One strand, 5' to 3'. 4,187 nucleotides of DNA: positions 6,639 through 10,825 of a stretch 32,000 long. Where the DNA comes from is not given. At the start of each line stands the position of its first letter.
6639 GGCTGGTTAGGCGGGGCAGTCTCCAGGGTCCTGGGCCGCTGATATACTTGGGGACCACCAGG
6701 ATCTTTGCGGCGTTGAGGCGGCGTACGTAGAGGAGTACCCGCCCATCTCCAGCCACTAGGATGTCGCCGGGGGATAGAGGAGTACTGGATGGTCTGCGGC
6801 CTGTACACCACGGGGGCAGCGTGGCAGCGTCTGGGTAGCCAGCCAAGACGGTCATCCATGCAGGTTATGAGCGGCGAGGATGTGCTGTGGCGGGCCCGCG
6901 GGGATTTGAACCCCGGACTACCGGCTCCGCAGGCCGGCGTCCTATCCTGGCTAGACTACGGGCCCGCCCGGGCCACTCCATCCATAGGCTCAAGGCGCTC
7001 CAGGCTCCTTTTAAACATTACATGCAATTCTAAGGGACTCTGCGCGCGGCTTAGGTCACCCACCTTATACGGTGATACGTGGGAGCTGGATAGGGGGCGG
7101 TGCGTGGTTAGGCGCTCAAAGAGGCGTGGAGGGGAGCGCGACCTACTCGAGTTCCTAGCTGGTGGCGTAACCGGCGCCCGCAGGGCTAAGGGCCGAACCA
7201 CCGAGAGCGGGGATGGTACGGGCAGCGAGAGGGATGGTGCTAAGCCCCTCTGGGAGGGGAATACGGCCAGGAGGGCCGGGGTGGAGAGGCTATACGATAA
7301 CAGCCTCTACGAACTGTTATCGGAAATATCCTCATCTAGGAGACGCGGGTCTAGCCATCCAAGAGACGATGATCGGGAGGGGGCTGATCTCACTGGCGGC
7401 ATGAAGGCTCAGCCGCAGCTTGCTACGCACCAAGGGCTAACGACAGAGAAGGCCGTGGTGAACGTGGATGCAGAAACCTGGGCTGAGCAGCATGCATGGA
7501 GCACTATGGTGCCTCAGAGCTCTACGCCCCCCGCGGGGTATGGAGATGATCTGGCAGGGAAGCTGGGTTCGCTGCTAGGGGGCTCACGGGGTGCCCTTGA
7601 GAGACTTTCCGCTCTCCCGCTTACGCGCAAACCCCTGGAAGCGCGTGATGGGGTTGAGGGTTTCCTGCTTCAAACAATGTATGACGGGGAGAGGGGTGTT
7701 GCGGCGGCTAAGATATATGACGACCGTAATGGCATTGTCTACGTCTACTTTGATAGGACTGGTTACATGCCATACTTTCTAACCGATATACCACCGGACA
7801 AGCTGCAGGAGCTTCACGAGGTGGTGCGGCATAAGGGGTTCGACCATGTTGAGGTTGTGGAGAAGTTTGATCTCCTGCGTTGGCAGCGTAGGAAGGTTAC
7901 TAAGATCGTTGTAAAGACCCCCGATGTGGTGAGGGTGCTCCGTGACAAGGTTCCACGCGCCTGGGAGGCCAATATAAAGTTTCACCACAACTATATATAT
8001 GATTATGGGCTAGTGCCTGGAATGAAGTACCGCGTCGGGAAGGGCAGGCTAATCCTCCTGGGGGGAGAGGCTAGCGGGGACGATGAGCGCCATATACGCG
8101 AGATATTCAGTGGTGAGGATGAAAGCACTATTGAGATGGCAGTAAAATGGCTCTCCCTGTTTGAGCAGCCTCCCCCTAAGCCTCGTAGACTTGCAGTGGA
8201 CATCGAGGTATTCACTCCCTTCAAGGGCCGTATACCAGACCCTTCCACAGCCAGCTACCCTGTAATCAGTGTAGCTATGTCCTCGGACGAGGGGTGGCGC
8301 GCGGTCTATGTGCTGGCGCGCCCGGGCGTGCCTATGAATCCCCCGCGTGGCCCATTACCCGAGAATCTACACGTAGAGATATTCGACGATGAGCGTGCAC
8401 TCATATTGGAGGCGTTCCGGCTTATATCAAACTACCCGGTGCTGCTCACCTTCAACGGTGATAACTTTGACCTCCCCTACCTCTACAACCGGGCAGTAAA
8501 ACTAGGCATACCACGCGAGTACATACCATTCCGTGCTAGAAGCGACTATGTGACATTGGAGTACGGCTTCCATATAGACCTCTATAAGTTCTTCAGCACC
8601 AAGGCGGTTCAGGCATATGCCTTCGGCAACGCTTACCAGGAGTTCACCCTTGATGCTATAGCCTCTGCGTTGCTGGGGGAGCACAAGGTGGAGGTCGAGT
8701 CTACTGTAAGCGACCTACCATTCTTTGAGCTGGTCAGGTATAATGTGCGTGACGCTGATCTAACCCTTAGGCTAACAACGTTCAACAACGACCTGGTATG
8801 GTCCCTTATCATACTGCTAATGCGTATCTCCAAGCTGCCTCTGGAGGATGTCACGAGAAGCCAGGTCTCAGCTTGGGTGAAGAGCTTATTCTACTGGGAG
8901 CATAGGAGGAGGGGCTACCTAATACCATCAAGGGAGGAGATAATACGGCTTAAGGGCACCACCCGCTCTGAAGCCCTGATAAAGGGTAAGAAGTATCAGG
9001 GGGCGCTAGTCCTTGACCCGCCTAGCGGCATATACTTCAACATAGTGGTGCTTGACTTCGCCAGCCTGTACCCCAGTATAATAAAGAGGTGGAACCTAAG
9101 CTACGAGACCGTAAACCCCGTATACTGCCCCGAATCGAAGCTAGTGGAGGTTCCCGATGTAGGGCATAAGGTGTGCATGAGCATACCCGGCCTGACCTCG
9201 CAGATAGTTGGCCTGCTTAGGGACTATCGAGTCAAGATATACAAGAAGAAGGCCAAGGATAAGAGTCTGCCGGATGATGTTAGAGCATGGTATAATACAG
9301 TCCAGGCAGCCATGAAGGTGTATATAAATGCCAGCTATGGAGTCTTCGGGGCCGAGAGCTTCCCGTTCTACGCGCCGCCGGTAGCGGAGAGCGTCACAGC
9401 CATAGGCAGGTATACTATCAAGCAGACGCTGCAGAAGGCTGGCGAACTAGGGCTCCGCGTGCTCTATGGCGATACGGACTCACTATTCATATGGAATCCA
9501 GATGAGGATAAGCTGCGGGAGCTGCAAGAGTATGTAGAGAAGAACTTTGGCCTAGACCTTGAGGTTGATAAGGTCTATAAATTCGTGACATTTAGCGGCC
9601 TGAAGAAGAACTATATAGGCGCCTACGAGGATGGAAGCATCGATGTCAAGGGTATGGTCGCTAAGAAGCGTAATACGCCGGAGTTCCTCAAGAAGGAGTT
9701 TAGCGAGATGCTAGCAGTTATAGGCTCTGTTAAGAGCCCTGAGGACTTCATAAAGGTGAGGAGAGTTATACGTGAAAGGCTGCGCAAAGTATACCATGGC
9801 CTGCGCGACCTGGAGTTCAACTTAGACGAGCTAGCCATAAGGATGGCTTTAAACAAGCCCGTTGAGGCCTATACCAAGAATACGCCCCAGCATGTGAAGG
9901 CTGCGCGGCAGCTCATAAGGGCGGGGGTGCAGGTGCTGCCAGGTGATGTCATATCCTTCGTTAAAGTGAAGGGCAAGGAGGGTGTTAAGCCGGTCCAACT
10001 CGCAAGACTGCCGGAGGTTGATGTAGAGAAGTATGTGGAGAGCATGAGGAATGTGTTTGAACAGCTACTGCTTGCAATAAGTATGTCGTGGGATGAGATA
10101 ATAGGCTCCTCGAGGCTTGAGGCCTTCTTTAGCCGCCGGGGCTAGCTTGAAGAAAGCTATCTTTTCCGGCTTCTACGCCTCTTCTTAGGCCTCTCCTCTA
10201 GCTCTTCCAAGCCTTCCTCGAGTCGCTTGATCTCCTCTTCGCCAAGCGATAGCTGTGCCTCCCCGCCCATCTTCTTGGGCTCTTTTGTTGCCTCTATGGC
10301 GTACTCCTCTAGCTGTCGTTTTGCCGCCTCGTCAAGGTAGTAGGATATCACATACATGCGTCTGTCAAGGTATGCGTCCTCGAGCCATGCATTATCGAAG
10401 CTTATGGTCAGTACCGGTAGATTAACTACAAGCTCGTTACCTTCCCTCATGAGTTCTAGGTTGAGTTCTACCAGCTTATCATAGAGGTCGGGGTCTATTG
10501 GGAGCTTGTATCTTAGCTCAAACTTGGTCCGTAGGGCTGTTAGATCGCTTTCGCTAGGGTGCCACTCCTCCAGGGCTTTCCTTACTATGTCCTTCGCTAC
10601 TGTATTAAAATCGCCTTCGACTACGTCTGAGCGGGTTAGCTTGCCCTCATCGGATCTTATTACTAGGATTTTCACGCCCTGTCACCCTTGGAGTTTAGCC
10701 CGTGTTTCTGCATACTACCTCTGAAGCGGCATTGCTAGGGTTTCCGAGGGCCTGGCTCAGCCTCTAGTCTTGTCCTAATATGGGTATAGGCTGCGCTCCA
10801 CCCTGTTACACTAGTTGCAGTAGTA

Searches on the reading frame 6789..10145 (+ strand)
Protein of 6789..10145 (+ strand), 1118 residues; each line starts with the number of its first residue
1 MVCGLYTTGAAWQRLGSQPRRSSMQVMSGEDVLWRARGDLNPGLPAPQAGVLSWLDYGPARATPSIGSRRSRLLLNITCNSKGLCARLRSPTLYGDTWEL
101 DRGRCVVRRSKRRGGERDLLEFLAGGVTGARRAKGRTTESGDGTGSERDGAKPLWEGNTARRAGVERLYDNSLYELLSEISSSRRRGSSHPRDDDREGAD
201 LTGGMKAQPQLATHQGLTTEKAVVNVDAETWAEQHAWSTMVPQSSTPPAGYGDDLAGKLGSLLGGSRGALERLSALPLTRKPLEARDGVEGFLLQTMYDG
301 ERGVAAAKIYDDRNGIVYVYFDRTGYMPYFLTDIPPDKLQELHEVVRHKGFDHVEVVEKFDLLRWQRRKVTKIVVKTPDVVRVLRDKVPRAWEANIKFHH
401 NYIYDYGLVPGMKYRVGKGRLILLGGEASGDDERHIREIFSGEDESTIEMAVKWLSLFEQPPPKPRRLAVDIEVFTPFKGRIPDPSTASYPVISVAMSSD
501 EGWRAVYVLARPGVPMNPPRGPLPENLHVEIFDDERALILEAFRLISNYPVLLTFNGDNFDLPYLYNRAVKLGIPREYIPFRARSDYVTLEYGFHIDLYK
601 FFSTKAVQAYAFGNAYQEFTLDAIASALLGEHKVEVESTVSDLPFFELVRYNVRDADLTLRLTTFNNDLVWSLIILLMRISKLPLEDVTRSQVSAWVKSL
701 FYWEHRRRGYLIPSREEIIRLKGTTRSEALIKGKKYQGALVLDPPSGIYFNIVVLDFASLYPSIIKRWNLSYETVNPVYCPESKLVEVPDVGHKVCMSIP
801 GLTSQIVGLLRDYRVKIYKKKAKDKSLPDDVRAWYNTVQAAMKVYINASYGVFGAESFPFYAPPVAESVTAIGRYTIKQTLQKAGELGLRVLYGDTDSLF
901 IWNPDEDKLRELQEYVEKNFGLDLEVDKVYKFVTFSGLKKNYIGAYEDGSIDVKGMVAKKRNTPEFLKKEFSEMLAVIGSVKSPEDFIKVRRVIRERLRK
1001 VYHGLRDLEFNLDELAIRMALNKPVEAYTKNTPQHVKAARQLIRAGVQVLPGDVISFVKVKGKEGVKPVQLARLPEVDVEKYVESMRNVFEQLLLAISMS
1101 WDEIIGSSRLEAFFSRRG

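Call 28: search_protein_families(library=pfam, proteins=[window:6789-10145:+], max_evalue=0.0001)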
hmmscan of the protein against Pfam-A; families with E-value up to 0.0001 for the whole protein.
window:6789-10145:+ (1118 aa): 3 families
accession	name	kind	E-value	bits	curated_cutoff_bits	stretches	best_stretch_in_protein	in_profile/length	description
PF00136.26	DNA_pol_B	-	2.1e-49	169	23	1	694-1086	12-434/453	DNA polymerase family B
PF03104.25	DNA_pol_B_exo1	-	3.5e-18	66.3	23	1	392-575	4-185/242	DNA polymerase family B, exonuclease domain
PF13482.12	RNase_H_2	-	3.2e-05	24.4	22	1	535-674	43-158/165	RNase_H superfamily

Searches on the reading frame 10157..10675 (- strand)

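Call 28: search_protein_families(library=pfam, proteins=[window:10157-10675:-], max_evalue=0.0001)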
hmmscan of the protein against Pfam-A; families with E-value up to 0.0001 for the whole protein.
window:10157-10675:- (172 aa): 1 family
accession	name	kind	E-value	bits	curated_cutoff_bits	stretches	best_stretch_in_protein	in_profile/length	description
PF10051.14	DUF2286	-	1.8e-45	154.5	24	1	2-138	1-136/138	Uncharacterized protein conserved in archaea (DUF2286)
